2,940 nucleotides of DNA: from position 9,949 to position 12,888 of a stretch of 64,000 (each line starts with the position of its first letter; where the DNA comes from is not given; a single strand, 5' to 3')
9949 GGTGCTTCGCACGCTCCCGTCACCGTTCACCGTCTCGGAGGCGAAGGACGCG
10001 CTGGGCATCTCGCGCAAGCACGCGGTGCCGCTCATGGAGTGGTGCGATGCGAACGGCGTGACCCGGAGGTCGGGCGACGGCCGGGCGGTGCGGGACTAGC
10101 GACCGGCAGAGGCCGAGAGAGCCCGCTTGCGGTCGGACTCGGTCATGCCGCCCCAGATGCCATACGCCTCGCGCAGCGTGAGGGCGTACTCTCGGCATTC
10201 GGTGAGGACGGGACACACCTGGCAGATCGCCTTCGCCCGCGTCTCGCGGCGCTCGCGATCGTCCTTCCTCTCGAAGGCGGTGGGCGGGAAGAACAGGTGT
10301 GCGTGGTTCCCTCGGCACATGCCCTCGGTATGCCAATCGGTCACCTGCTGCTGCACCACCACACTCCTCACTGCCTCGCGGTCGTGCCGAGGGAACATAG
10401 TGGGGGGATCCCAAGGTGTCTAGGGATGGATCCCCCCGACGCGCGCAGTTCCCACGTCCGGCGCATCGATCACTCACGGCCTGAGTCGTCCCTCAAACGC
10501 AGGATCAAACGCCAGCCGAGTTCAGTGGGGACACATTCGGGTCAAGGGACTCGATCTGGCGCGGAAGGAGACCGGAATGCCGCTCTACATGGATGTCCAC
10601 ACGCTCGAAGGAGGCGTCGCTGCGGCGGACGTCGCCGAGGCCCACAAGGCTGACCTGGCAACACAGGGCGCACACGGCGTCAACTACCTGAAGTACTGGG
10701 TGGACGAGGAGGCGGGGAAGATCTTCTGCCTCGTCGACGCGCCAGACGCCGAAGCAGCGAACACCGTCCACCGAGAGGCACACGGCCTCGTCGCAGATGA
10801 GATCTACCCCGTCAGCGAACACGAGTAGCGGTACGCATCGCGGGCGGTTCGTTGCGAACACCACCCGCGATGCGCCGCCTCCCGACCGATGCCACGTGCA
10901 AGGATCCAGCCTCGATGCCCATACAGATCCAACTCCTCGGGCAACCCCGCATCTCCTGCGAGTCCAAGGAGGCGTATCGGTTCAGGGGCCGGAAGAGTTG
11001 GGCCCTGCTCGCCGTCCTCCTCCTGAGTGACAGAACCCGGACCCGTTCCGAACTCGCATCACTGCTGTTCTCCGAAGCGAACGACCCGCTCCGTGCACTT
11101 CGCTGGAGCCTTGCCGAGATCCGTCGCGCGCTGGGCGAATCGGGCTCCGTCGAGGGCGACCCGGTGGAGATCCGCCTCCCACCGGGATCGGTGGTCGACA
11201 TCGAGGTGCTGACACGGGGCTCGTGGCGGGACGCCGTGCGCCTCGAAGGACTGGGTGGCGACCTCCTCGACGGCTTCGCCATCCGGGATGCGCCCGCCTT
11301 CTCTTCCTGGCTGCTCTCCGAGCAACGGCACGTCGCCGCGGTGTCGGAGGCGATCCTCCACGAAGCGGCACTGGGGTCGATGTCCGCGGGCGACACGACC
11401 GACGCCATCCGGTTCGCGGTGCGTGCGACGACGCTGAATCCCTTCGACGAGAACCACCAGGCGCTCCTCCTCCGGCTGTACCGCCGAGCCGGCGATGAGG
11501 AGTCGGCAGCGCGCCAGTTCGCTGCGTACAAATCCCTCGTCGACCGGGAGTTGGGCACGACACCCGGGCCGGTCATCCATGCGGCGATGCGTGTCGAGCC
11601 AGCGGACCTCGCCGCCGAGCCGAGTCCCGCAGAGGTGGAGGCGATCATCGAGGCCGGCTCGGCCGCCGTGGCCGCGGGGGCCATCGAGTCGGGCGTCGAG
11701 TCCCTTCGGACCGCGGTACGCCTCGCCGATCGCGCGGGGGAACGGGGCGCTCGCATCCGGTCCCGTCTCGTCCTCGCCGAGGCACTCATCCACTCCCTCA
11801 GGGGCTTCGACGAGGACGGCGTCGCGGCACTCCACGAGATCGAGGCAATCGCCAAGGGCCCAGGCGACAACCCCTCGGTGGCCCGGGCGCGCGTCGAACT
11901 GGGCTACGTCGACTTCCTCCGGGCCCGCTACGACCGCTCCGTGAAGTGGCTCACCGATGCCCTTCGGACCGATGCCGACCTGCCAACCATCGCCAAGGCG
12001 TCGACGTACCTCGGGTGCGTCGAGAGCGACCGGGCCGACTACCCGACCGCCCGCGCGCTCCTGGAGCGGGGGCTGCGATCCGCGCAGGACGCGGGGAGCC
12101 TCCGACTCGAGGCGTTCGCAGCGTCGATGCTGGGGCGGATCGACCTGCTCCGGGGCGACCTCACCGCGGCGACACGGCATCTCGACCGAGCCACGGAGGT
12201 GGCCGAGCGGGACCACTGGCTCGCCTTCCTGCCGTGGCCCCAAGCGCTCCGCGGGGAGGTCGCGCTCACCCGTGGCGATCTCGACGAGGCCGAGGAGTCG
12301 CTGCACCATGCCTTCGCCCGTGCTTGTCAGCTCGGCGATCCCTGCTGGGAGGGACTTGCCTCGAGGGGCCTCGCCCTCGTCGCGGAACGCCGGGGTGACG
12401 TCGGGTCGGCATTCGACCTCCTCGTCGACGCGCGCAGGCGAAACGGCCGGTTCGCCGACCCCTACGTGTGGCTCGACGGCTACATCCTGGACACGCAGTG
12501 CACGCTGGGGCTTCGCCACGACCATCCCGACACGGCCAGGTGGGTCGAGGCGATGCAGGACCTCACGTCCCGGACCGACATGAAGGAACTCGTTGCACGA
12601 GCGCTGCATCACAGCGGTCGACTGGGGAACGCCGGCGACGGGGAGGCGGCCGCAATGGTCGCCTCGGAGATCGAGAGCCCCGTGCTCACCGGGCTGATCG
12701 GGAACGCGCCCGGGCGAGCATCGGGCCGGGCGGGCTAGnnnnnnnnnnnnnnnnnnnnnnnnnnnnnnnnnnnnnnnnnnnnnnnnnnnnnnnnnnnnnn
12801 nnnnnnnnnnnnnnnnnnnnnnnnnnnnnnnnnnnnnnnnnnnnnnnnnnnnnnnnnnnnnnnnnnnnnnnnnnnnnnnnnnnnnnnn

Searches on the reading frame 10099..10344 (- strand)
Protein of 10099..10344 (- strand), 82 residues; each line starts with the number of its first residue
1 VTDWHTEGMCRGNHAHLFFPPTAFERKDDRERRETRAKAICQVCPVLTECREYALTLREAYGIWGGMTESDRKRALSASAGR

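Call 61: search_protein_families(library=pfam, proteins=[window:10099-10344:-], max_evalue=0.01)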
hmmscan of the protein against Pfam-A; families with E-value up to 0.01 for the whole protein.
window:10099-10344:- (82 aa): 1 family
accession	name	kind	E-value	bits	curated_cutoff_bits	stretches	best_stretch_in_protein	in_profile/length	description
PF02467.21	Whib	-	2.7e-22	79.5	23.6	1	4-73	1-63/65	Transcription factor WhiB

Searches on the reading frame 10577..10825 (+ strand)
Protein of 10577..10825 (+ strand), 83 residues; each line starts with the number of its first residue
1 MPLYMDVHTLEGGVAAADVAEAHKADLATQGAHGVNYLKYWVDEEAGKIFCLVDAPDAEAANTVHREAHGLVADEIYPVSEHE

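Call 61: search_protein_families(library=pfam, proteins=[window:10577-10825:+], max_evalue=0.01)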
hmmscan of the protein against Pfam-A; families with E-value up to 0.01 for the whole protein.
window:10577-10825:+ (83 aa): 2 families
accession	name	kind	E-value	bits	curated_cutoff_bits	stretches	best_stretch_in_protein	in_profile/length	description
PF14026.12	SCO4226-like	-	2.3e-25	89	28.5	1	4-79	1-76/76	Nickel responsive protein SCO4226-like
PF11746.14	DUF3303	-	8.6e-06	26.2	21.2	1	3-81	2-80/92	Domain of unknown function (DUF3303)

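Call 82: search_protein_families(library=padloc, proteins=[window:10577-10825:+], max_evalue=0.01)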
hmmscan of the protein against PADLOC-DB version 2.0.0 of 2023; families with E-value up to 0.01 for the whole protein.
window:10577-10825:+ (83 aa): 0 families

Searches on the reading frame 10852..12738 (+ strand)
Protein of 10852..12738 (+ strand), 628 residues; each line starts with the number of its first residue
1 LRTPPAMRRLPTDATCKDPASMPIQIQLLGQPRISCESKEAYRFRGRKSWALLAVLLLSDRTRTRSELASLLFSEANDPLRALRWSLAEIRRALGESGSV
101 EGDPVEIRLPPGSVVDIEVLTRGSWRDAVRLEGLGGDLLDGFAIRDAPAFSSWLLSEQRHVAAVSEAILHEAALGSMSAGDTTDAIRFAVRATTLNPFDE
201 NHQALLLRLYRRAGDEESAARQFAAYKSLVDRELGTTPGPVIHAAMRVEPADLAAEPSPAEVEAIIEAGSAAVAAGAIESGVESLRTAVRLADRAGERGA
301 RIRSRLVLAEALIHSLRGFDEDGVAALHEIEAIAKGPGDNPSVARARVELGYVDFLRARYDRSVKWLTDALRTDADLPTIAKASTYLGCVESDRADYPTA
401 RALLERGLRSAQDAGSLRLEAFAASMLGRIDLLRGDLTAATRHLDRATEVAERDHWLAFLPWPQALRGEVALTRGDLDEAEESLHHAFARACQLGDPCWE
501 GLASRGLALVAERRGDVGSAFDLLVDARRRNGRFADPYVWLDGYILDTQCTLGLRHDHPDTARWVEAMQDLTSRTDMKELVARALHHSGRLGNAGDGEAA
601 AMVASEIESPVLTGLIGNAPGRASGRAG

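Call 7: search_protein_families(library=pfam, proteins=[window:10852-12738:+], max_evalue=0.01)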
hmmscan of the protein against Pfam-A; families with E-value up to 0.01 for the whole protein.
window:10852-12738:+ (628 aa): 4 families
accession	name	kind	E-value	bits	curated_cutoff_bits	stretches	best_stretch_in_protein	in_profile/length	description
PF17874.7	TPR_MalT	-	4.4e-12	46.4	45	2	376-571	35-228/336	MalT-like TPR region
PF13424.12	TPR_12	-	4.7e-10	40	30.1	2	383-452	5-76/77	Tetratricopeptide repeat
PF03704.23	BTAD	-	8.2e-09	36.4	22.1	1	120-245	17-141/146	Bacterial transcriptional activator domain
PF07719.23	TPR_2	-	0.00025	21.4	27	0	466-489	6-29/34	Tetratricopeptide repeat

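Call 82: search_protein_families(library=padloc, proteins=[window:10852-12738:+], max_evalue=0.01)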
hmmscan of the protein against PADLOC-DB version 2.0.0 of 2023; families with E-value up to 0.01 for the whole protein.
window:10852-12738:+ (628 aa): 0 families
